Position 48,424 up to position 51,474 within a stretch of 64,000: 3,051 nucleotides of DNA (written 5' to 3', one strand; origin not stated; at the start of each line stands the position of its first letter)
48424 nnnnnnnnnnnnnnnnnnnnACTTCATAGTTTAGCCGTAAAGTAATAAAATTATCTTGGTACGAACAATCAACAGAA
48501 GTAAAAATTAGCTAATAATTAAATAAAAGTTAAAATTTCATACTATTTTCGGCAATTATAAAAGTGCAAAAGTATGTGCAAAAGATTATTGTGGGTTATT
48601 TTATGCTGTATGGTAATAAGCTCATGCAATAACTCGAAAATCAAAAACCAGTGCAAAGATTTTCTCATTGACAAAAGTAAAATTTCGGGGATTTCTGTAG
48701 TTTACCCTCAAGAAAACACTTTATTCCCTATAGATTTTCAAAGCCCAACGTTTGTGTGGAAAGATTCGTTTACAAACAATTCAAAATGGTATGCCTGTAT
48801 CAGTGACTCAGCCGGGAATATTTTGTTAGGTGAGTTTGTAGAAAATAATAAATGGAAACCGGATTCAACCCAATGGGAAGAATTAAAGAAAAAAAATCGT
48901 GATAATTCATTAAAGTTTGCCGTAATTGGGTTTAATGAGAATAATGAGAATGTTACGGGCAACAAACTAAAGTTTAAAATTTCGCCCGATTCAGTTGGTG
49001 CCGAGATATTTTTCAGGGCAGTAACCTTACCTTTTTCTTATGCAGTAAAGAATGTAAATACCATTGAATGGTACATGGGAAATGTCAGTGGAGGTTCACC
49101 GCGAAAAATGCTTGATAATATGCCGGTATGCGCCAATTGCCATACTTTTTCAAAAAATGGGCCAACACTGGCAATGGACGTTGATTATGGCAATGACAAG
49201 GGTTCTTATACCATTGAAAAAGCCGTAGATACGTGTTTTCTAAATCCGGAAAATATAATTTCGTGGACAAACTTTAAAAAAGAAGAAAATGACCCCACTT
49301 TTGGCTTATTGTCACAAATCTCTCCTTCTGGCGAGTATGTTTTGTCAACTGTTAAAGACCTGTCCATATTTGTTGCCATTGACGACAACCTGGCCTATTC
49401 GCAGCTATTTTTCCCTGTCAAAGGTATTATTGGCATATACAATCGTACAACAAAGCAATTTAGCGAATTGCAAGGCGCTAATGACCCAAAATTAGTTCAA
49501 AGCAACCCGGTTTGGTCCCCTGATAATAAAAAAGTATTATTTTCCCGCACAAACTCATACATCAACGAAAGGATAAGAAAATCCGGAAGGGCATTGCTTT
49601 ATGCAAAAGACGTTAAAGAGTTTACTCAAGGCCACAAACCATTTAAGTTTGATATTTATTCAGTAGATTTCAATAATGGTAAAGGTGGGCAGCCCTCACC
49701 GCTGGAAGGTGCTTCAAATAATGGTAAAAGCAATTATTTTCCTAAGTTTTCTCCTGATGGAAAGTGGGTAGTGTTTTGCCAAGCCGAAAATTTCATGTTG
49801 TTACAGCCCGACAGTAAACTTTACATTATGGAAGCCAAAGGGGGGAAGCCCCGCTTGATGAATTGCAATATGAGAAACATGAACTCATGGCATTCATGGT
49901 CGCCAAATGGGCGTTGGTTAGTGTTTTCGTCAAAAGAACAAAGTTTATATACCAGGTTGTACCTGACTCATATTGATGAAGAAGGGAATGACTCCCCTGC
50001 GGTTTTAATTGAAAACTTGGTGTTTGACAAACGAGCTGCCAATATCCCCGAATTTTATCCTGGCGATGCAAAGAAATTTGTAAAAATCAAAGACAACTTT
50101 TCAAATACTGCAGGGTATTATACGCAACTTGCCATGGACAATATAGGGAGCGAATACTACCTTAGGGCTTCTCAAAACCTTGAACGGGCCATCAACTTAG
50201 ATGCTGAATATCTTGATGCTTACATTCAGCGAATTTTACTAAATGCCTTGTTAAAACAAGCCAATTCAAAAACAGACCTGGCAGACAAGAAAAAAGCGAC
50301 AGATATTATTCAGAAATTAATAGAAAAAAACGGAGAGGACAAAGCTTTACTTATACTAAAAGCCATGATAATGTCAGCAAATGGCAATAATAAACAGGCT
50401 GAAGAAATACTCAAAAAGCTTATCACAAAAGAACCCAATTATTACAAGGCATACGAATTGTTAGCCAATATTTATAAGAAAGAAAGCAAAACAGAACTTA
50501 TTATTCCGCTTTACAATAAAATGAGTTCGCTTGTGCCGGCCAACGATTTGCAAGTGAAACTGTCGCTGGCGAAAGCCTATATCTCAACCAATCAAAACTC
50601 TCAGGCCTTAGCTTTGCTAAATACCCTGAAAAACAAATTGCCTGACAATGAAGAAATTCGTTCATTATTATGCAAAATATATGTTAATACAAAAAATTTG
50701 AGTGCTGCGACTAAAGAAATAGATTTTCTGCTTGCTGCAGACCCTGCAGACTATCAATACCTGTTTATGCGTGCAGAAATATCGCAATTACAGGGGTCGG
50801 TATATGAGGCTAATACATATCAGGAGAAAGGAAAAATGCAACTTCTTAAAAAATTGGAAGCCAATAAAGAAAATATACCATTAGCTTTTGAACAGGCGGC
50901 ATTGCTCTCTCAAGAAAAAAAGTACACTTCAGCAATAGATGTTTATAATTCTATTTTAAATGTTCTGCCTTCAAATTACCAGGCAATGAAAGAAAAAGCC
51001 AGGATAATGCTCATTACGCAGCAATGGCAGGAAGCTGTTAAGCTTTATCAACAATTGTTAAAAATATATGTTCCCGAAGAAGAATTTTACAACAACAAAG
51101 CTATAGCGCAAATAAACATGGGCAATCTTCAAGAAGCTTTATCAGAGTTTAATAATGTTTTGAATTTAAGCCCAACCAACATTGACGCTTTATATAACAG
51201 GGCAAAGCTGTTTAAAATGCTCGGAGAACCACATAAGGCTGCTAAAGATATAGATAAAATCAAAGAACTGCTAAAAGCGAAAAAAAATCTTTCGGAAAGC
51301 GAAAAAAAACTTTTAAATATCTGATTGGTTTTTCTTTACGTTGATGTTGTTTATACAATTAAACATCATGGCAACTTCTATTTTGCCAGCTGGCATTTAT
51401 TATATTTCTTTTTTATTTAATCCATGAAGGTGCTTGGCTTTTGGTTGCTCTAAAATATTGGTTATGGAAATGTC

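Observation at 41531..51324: CAZyme-less SusC/SusD pair linked to two divergent CxxCH + beta-propeller paralogues: candidate undescribed envelope system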

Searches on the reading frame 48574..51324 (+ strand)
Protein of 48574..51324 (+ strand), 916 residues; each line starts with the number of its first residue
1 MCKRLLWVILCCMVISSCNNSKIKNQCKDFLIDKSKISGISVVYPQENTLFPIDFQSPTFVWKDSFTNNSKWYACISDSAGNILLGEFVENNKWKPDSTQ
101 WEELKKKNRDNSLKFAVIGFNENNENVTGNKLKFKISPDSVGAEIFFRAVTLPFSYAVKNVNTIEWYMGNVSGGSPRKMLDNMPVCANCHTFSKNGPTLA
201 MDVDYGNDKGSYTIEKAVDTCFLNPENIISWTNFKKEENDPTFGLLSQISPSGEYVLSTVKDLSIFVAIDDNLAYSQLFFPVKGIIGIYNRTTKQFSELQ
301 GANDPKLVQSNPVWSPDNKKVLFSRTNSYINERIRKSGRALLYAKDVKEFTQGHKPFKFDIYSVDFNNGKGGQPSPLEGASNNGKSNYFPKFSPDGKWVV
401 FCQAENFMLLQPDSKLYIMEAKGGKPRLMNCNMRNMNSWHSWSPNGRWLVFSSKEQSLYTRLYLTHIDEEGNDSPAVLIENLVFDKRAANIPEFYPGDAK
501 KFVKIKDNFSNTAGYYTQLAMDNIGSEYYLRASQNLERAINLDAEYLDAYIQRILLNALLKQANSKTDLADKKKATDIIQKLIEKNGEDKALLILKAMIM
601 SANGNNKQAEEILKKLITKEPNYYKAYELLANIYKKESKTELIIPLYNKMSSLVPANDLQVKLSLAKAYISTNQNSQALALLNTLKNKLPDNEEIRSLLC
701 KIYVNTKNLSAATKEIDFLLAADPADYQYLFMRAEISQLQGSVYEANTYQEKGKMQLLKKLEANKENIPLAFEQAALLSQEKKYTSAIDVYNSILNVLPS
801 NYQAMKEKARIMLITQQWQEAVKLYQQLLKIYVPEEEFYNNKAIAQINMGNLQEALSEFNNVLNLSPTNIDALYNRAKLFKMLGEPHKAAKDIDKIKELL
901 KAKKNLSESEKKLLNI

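Call 7: search_protein_families(library=pfam, proteins=[window:48574-51324:+], max_evalue=0.01)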
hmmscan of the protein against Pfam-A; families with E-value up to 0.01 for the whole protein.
window:48574-51324:+ (916 aa): 27 families (the best 25 are shown)
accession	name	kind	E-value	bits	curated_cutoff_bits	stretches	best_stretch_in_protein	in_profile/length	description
PF14559.12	TPR_19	-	1.6e-22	80.1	25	3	645-699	12-65/68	Tetratricopeptide repeat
PF13428.12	TPR_14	-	2.2e-19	68.4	23.5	1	592-632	3-43/44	Tetratricopeptide repeat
PF07676.18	PD40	-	2.9e-14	53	20.9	1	435-463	9-37/38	WD40-like Beta Propeller Repeat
PF13174.12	TPR_6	-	1.5e-13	50.8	26.3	0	596-622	6-32/33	Tetratricopeptide repeat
PF23914.1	TPR_CcmH_CycH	-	4.7e-12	46.5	42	2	599-659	96-156/158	Cytochrome c-type biogenesis protein H TPR domain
PF13431.12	TPR_17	-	7.9e-12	44.9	24.4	1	859-889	2-32/34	Tetratricopeptide repeat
PF07719.23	TPR_2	-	1.9e-10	40.5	27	1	837-869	2-34/34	Tetratricopeptide repeat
PF13432.12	TPR_16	-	1.1e-09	38.9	32.7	0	782-831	11-60/65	Tetratricopeptide repeat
PF25064.1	ARM_TT21_5th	-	2.3e-09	38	27.8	1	775-874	8-110/117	TT21 fifth ARM repeats domain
PF25062.1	ARM_TT21_N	-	6e-09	36.4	40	1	686-821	86-221/222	Tetratricopeptide repeat protein 21 N-terminal ARM repeat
PF13414.12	TPR_11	-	3.4e-08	33.5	26.8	1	849-884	7-42/42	TPR repeat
PF13371.12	TPR_9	-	1.2e-07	32.1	35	0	842-894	2-53/73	Tetratricopeptide repeat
PF25058.1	ARM_TT21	-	3.2e-07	30.8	27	1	558-639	59-143/155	Tetratricopeptide repeat protein 21 ARM repeat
PF00515.34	TPR_1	-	4e-07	30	27.8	1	838-869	3-34/34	Tetratricopeptide repeat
PF24575.1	TPR_Slam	-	1.3e-06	29.2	35.2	0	755-821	35-100/104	Surface lipoprotein assembly modifier, N-terminal TPR repeats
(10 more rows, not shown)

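Call 8: search_protein_families(library=ncbifam, proteins=[window:48574-51324:+], max_evalue=0.01)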
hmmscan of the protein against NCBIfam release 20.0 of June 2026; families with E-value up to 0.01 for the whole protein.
window:48574-51324:+ (916 aa): 23 families
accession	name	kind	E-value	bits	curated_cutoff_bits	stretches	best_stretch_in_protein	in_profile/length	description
TIGR02917.1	PEP_TPR_lipo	equivalog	4.6e-24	84.4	312.2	1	500-894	384-760/899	XrtA/PEP-CTERM system TPR-repeat protein PrsT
NF040959.1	MamA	equivalog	2.4e-13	50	200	2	754-899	56-202/204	magnetosome protein MamA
TIGR03939.1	PGA_TPR_OMP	equivalog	2.6e-12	45.8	366.65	2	780-905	98-223/800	poly-beta-1,6 N-acetyl-D-glucosamine export porin PgaA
NF052415.1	T3SS_chap_SctY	equivalog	2.7e-12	47.1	70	2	665-748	12-98/106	type III secretion apparatus assembly chaperone SctY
TIGR02800.1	propeller_TolB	equivalog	4.4e-09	35.8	343.15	1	379-469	317-399/418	Tol-Pal system beta propeller repeat protein TolB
TIGR02552.1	LcrH_SycD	equivalog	2.7e-08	33.6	104.8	1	817-911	33-127/136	SycD/LcrH family type III secretion system chaperone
NF040561.1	PrimPol_Msp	equivalog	7.2e-08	31.4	200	1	571-673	6-99/515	CRISPR-associated primase-polymerase type A1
NF033920.0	C39_PA2778_fam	equivalog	9e-08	31.8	150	1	773-866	161-254/255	PA2778 family cysteine peptidase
TIGR00540.1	TPR_hemY_coli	hypoth_equivalog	1.8e-07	30.2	142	1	652-891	145-380/385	heme biosynthesis-associated TPR protein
TIGR02521.1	type_IV_pilW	equivalog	4.6e-07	29.6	154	0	602-642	43-83/234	type IV pilus biogenesis/stability protein PilW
NF002183.0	PRK01029.1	equivalog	4.5e-06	25.9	405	1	366-455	264-347/429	Tol-Pal system protein TolB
NF052400.1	M48_BAM_BepA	equivalog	8.7e-06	24.8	570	1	571-712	286-428/483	beta-barrel assembly-enhancing protease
NF033762.1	social_mot_Tgl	equivalog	1.7e-05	24.3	225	0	840-916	35-109/252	social motility TPR repeat lipoprotein Tgl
NF008520.0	PRK11447.1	equivalog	2.7e-05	22.2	858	1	647-890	484-731/1157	cellulose synthase complex outer membrane protein BcsC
NF008757.0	PRK11788.1-5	equivalog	3.8e-05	23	363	0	561-699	185-322/388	lipopolysaccharide assembly protein LapB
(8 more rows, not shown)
